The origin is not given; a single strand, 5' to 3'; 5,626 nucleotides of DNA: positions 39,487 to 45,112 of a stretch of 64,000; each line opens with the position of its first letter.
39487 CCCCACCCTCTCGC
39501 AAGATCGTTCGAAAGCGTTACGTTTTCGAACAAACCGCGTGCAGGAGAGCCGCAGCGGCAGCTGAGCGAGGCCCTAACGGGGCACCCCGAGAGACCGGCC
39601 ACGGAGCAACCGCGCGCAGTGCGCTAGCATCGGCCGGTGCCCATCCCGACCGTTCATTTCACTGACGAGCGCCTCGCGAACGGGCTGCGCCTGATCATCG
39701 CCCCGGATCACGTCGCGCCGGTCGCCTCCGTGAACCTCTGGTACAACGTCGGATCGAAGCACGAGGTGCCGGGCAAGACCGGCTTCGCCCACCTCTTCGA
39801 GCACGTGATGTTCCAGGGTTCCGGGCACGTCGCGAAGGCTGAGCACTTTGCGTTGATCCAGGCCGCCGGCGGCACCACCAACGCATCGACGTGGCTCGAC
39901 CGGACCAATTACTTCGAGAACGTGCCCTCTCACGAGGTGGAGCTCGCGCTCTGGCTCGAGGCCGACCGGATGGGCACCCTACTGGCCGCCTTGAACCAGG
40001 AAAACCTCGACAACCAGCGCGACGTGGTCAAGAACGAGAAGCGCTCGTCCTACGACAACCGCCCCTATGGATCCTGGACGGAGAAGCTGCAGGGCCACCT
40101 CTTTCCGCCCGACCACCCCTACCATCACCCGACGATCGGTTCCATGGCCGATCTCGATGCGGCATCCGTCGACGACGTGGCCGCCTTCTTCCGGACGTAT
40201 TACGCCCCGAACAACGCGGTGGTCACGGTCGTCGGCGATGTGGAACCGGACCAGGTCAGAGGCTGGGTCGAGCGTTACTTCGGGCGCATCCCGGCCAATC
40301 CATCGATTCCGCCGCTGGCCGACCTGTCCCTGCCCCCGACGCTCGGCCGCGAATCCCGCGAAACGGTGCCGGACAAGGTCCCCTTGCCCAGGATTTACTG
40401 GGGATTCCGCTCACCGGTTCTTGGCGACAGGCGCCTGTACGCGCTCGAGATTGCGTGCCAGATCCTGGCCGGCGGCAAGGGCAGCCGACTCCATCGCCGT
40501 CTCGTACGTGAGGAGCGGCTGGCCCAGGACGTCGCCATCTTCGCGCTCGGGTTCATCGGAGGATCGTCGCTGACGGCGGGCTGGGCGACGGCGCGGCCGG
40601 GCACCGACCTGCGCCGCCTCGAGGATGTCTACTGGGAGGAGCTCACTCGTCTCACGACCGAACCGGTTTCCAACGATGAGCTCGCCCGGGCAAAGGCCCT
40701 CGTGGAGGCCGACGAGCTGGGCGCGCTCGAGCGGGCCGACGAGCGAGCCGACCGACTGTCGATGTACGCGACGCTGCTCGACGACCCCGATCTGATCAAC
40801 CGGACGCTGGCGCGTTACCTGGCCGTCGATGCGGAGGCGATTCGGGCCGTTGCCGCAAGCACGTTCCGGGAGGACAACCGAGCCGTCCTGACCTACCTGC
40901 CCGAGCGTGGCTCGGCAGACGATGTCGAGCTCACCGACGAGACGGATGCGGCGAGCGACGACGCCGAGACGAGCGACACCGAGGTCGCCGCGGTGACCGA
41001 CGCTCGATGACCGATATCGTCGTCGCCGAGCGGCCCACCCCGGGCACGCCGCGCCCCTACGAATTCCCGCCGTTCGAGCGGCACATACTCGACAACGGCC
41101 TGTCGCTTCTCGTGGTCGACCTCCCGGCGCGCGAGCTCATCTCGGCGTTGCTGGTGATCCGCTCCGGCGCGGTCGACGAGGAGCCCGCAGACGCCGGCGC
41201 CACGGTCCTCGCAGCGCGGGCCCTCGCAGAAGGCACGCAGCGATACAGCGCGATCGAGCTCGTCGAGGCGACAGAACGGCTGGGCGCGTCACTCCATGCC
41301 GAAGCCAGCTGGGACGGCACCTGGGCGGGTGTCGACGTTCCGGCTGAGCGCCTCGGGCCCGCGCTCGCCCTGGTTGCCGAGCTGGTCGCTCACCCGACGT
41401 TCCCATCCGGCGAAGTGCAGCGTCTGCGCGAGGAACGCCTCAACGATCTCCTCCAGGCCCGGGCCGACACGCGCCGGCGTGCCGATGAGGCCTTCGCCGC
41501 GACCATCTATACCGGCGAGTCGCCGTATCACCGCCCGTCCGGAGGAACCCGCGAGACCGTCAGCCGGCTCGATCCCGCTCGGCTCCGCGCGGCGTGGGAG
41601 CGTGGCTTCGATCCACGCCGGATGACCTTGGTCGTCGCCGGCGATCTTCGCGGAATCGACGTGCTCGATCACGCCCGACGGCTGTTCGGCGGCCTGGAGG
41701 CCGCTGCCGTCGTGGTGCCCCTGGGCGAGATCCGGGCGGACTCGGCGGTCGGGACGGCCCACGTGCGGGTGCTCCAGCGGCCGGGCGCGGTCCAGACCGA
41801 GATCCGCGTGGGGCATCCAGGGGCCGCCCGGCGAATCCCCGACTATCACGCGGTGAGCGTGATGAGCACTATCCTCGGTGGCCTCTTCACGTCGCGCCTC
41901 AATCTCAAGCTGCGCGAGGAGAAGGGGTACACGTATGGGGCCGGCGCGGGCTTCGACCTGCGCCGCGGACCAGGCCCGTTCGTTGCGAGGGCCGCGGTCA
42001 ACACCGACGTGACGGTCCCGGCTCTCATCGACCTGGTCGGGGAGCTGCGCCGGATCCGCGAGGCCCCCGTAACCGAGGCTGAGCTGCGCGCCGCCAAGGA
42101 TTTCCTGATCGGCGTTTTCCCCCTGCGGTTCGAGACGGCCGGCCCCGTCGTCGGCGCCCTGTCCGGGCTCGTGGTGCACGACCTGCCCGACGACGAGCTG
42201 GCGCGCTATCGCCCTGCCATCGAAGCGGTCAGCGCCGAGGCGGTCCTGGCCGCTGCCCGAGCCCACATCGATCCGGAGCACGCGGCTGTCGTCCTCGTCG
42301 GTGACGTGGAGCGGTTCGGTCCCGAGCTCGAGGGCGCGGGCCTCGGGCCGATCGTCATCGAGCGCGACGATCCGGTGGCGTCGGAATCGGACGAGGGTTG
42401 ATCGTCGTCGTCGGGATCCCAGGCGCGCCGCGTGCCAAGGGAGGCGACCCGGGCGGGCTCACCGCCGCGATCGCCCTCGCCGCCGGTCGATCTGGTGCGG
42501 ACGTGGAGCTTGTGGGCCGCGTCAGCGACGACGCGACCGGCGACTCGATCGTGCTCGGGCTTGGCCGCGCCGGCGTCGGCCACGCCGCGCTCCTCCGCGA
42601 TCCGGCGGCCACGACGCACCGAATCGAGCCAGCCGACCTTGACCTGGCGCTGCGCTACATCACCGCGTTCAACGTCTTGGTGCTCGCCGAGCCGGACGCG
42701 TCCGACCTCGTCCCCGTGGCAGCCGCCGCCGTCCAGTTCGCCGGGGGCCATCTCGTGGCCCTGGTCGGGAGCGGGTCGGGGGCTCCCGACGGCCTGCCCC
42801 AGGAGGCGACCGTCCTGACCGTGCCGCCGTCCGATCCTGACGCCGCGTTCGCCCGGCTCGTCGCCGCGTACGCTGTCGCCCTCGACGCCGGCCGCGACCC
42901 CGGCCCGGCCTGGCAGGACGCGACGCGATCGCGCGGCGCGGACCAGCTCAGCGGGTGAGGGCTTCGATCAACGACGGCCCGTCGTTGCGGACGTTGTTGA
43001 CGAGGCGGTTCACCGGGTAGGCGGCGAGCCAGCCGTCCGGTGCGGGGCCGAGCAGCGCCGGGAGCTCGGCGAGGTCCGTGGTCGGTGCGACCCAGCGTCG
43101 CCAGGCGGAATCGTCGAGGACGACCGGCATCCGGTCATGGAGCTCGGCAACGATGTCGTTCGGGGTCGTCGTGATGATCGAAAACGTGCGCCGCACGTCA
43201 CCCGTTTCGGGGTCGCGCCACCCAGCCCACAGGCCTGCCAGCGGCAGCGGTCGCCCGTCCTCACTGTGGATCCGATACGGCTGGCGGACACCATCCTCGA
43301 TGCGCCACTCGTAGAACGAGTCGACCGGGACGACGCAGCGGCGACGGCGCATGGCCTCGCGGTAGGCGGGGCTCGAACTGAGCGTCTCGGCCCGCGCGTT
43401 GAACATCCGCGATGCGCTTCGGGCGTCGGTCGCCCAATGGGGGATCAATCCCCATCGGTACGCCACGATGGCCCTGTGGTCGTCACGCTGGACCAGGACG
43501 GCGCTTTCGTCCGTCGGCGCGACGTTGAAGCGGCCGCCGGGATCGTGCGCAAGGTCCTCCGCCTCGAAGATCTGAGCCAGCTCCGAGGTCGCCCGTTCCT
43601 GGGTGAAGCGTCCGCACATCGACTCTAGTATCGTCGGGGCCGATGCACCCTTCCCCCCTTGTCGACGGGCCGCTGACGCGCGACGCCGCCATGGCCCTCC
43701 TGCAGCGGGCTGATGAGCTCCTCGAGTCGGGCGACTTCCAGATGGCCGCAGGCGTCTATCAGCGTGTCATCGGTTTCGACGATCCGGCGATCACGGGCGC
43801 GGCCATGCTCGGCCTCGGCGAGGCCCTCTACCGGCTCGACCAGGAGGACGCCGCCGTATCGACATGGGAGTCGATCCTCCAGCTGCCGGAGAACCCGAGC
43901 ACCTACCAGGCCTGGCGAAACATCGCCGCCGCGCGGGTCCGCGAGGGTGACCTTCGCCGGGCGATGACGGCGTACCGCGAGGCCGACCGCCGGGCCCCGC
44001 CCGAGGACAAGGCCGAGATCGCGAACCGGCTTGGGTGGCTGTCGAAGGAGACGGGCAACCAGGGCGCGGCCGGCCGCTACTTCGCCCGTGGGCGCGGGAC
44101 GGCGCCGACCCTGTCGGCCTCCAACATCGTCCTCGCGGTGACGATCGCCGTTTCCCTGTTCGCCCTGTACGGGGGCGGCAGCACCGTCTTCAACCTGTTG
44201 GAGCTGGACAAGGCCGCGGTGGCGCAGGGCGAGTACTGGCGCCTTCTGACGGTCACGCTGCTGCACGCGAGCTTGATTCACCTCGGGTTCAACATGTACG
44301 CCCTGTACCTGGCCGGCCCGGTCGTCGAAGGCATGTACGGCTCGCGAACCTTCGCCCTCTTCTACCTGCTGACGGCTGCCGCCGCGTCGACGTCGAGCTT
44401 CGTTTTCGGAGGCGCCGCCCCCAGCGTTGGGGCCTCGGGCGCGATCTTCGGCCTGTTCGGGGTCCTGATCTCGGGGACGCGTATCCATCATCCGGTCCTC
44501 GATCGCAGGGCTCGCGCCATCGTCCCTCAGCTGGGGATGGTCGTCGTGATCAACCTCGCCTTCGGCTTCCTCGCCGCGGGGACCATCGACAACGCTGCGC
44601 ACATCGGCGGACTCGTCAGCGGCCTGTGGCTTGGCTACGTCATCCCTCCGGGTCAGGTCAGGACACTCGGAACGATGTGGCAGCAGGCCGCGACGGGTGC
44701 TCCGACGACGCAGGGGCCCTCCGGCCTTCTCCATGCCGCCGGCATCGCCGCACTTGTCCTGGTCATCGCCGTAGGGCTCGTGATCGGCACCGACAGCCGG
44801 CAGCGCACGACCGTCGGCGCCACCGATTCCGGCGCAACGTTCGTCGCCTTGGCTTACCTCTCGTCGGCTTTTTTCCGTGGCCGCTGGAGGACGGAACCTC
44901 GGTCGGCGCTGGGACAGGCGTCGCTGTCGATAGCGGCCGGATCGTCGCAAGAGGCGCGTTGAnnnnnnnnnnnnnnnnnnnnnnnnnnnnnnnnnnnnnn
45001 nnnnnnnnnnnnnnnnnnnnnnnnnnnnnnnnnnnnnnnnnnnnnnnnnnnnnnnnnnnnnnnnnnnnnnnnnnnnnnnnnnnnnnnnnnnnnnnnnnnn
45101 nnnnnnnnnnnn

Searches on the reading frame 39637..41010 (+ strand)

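Call 52: search_protein_families(library=pfam, proteins=[window:39637-41010:+], max_evalue=0.0001)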
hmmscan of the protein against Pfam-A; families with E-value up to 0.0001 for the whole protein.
window:39637-41010:+ (457 aa): 2 families
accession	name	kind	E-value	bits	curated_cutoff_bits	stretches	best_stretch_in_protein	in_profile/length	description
PF05193.26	Peptidase_M16_C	-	2.3e-31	109.5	23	1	177-354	3-179/181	Peptidase M16 inactive domain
PF00675.25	Peptidase_M16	-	1.2e-16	61.4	22.3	1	21-136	4-117/149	Insulinase (Peptidase family M16)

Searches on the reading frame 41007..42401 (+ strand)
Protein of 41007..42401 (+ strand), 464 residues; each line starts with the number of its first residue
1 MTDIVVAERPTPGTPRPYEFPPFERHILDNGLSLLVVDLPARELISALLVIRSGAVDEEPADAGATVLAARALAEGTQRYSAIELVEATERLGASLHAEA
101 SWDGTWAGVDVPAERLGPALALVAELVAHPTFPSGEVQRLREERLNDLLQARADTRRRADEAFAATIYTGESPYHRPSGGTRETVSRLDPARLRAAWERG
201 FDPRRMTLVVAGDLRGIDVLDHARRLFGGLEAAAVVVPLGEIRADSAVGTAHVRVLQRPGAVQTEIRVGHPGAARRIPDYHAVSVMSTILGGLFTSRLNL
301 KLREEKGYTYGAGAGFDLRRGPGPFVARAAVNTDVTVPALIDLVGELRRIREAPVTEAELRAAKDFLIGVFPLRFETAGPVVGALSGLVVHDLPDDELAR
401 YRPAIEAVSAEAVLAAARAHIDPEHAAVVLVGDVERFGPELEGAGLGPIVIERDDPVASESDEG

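Call 52: search_protein_families(library=pfam, proteins=[window:41007-42401:+], max_evalue=0.0001)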
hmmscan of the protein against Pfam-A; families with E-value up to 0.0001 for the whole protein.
window:41007-42401:+ (464 aa): 2 families
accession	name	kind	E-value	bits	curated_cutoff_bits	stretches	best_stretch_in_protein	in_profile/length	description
PF05193.26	Peptidase_M16_C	-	8.6e-27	94.6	23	1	188-365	2-179/181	Peptidase M16 inactive domain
PF00675.25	Peptidase_M16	-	1.6e-11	44.8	22.3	1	46-168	14-136/149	Insulinase (Peptidase family M16)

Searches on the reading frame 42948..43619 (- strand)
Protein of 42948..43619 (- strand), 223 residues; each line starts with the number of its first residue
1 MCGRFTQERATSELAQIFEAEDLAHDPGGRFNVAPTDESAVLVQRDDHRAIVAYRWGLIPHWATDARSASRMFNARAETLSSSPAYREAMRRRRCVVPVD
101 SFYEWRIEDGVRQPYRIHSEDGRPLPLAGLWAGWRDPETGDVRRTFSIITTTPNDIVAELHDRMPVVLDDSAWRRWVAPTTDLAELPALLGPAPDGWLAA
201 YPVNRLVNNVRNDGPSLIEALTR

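Call 52: search_protein_families(library=pfam, proteins=[window:42948-43619:-], max_evalue=0.0001)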
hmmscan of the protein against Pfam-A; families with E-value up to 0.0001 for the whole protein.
window:42948-43619:- (223 aa): 1 family
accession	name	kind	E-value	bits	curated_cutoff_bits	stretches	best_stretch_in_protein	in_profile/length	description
PF02586.19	SRAP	-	1.6e-68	230.9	27.1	1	1-210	1-214/214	SOS response associated peptidase (SRAP)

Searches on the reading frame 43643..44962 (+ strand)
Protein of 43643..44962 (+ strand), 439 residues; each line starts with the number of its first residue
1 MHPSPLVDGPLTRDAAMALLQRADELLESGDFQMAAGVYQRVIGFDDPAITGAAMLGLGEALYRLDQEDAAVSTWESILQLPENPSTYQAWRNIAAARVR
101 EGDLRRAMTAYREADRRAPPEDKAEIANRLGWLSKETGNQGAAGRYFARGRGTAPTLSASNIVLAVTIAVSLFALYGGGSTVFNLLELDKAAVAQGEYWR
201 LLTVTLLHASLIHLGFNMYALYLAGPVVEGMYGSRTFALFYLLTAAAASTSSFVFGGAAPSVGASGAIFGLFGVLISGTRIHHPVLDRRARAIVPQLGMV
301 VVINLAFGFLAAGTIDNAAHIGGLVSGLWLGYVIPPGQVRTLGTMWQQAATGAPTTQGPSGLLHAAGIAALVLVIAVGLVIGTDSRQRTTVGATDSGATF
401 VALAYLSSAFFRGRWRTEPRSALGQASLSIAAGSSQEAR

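Call 52: search_protein_families(library=pfam, proteins=[window:43643-44962:+], max_evalue=0.0001)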
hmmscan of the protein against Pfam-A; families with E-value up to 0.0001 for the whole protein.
window:43643-44962:+ (439 aa): 3 families
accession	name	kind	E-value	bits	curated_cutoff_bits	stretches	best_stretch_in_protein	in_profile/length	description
PF01694.28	Rhomboid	-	1.9e-33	116.1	22.6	1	196-334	2-140/143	Rhomboid domain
PF13428.12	TPR_14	-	2.5e-05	25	23.5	0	90-122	3-35/44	Tetratricopeptide repeat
PF13432.12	TPR_16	-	2.6e-05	25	32.7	0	20-76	1-54/65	Tetratricopeptide repeat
